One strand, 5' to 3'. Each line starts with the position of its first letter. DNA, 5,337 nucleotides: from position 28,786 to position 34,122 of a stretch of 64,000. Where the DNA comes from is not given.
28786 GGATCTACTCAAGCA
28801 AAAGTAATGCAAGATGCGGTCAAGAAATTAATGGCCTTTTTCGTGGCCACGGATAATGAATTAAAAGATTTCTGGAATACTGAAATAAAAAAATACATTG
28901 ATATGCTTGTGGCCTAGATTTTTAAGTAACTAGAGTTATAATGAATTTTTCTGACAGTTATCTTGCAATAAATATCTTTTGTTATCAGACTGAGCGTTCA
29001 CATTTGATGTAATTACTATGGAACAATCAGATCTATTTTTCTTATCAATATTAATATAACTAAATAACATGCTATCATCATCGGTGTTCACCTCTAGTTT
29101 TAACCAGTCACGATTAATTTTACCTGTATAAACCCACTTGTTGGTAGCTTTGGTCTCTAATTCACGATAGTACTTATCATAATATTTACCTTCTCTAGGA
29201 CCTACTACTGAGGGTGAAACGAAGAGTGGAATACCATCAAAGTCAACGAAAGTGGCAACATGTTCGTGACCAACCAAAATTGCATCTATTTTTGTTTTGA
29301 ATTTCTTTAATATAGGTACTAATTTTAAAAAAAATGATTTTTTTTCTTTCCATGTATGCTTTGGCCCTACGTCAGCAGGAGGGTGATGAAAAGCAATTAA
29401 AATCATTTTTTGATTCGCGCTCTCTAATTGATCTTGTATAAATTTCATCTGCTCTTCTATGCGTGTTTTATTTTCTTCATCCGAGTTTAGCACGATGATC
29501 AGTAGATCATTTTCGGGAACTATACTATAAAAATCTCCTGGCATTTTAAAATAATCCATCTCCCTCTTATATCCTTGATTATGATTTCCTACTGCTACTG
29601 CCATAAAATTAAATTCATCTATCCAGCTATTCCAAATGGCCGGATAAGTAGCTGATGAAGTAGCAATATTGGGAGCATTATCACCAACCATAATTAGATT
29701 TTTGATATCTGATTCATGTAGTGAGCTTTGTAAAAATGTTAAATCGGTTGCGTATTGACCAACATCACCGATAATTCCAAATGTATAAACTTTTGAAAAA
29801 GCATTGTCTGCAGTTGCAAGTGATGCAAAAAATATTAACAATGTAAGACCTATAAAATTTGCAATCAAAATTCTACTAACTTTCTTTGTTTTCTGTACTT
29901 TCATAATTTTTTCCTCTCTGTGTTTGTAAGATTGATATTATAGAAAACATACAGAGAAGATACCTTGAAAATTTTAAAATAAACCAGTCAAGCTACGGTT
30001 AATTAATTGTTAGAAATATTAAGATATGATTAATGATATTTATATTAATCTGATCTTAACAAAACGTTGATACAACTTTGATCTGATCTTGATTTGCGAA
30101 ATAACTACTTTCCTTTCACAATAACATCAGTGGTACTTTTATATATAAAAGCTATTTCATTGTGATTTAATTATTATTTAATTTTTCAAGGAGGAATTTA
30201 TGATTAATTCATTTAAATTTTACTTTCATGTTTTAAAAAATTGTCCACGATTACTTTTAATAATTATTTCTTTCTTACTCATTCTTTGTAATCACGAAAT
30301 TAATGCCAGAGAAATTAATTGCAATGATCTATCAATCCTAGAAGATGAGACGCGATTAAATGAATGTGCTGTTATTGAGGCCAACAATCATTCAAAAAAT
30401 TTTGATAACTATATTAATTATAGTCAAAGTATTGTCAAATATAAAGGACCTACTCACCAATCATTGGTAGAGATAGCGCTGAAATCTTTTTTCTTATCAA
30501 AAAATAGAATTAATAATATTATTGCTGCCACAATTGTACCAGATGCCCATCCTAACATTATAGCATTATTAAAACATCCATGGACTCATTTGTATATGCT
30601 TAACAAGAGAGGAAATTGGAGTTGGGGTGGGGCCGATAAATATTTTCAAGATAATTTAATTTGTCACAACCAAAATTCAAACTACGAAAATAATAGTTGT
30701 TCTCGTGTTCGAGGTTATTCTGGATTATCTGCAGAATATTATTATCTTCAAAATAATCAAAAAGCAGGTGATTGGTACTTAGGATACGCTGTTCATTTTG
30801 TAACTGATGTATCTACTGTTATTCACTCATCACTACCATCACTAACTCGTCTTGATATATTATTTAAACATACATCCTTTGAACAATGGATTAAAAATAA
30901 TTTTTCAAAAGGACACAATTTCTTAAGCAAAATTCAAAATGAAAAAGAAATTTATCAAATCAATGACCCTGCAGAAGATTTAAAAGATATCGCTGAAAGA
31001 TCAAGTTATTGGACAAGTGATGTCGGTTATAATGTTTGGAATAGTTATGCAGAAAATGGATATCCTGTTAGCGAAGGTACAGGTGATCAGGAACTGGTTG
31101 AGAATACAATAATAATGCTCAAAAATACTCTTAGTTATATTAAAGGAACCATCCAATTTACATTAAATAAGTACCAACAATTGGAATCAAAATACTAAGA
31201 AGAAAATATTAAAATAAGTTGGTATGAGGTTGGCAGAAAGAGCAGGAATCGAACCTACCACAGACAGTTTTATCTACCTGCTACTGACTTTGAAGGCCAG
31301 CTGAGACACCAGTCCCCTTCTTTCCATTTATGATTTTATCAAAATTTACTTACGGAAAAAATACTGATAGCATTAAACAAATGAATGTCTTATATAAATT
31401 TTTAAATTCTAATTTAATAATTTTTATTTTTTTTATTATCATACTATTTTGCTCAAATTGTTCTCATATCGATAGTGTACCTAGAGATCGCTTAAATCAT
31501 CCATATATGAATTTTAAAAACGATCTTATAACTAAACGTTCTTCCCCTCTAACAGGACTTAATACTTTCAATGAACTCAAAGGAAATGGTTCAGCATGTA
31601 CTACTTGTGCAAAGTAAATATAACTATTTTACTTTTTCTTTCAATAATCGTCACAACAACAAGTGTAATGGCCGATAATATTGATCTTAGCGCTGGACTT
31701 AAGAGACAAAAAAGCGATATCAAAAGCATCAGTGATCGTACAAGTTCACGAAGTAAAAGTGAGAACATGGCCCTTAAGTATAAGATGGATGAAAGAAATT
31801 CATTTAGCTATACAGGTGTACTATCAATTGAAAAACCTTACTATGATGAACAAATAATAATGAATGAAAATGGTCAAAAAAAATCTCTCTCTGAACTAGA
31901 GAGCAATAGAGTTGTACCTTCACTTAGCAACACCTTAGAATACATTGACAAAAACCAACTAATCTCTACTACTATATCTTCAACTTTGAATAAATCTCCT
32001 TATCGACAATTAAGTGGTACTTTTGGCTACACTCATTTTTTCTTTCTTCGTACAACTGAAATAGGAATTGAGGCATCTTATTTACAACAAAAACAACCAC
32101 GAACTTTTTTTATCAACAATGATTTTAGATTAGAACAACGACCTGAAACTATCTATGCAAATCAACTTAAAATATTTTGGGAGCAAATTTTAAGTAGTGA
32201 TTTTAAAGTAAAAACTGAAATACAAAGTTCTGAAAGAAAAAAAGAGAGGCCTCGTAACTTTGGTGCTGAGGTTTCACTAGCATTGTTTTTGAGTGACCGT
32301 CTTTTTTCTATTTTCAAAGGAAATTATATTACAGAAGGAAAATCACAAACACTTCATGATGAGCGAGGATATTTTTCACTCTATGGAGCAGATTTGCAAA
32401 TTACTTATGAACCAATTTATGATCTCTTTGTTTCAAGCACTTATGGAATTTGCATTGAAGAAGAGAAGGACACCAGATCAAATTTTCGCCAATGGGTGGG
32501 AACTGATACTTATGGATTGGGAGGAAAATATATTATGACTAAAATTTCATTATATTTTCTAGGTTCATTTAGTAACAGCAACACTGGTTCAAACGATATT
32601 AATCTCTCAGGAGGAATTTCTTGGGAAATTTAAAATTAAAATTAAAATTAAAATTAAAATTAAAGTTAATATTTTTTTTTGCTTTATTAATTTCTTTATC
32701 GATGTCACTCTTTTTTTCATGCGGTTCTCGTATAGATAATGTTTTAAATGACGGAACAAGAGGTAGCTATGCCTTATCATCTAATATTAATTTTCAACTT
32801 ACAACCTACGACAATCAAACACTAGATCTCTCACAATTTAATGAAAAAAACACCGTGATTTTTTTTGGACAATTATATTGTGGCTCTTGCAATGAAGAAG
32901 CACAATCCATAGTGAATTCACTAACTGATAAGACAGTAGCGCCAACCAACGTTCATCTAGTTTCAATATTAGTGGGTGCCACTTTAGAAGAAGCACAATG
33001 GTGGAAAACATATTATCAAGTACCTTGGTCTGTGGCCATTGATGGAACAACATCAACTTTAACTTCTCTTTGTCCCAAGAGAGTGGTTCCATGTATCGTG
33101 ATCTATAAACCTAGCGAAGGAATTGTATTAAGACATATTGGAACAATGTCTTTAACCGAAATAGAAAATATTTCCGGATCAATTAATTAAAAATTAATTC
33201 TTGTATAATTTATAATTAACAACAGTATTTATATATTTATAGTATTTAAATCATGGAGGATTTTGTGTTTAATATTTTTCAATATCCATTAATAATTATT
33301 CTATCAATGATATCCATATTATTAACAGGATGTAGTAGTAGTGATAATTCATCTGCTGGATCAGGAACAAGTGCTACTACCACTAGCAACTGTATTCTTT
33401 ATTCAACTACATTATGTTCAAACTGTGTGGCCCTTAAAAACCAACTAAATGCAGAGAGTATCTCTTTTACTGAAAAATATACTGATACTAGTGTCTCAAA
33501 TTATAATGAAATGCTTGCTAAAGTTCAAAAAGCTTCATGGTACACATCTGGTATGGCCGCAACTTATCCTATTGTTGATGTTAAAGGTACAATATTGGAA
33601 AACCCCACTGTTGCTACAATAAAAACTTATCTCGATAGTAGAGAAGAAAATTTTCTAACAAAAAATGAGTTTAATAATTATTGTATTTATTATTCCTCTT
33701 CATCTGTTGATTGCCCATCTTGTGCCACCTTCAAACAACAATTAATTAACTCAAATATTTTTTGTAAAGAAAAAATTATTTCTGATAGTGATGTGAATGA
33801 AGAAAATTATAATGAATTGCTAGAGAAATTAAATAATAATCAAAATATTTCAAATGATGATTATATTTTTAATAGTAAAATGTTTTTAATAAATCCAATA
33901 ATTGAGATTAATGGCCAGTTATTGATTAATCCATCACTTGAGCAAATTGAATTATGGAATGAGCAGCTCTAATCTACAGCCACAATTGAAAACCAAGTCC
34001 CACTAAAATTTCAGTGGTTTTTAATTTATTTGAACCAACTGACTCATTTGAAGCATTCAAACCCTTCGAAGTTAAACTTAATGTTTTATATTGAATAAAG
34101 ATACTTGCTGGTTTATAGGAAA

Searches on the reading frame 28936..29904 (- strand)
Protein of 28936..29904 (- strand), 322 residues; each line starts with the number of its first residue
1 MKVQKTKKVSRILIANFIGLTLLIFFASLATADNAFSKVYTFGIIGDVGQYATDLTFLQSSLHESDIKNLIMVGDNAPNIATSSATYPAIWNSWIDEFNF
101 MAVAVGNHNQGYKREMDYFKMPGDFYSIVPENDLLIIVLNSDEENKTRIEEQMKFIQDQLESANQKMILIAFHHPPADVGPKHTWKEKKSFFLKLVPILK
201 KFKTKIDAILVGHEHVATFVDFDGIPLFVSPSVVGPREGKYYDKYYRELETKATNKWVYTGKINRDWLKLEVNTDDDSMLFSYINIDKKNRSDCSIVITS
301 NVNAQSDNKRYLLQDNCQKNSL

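Call 15: search_protein_families(library=pfam, proteins=[window:28936-29904:-], max_evalue=0.01)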
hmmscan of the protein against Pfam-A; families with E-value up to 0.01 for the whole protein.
window:28936-29904:- (322 aa): 1 family
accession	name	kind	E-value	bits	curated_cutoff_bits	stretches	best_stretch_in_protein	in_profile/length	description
PF00149.33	Metallophos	-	6.3e-08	33.7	21.5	1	41-216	2-190/191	Calcineurin-like phosphoesterase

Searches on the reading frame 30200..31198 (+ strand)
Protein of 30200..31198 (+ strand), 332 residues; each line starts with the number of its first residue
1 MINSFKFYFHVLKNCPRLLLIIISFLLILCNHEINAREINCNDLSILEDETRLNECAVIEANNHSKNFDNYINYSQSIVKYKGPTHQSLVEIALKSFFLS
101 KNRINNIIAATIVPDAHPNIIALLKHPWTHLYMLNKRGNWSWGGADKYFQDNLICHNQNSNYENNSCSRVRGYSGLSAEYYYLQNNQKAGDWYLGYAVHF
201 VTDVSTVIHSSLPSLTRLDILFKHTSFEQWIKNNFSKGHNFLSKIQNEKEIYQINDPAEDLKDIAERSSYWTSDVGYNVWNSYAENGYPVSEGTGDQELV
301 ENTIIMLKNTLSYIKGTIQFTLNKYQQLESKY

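Call 15: search_protein_families(library=pfam, proteins=[window:30200-31198:+], max_evalue=0.01)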
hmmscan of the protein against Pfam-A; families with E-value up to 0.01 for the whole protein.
window:30200-31198:+ (332 aa): 1 family
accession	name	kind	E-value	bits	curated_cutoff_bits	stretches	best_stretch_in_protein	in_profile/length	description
PF00882.24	Zn_dep_PLPC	-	1.6e-06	28.6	26.8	1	85-252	1-128/167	Zinc dependent phospholipase C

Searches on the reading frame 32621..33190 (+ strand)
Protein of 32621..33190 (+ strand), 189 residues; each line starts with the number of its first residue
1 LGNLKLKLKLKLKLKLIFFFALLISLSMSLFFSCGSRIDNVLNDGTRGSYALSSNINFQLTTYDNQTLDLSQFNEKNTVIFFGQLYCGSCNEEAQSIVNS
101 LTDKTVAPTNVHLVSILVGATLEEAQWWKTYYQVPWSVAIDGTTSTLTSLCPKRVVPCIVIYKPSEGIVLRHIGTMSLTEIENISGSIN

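Call 28: search_protein_families(library=pfam, proteins=[window:32621-33190:+], max_evalue=0.001)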
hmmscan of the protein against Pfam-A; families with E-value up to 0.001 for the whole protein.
window:32621-33190:+ (189 aa): 2 families
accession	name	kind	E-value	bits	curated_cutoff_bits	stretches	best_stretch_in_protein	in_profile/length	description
PF00578.27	AhpC-TSA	-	1e-06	29.1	26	1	57-144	7-92/124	AhpC/TSA family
PF08534.16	Redoxin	-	2.3e-06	27.9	26.6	1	57-146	8-98/148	Redoxin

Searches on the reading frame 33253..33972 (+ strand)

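Call 28: search_protein_families(library=pfam, proteins=[window:33253-33972:+], max_evalue=0.001)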
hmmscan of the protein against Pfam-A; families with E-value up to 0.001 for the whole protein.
window:33253-33972:+ (239 aa): 1 family
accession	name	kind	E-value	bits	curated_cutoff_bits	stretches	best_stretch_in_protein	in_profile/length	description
PF00462.30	Glutaredoxin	-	0.00015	22.3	22.9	0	48-112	2-57/60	Glutaredoxin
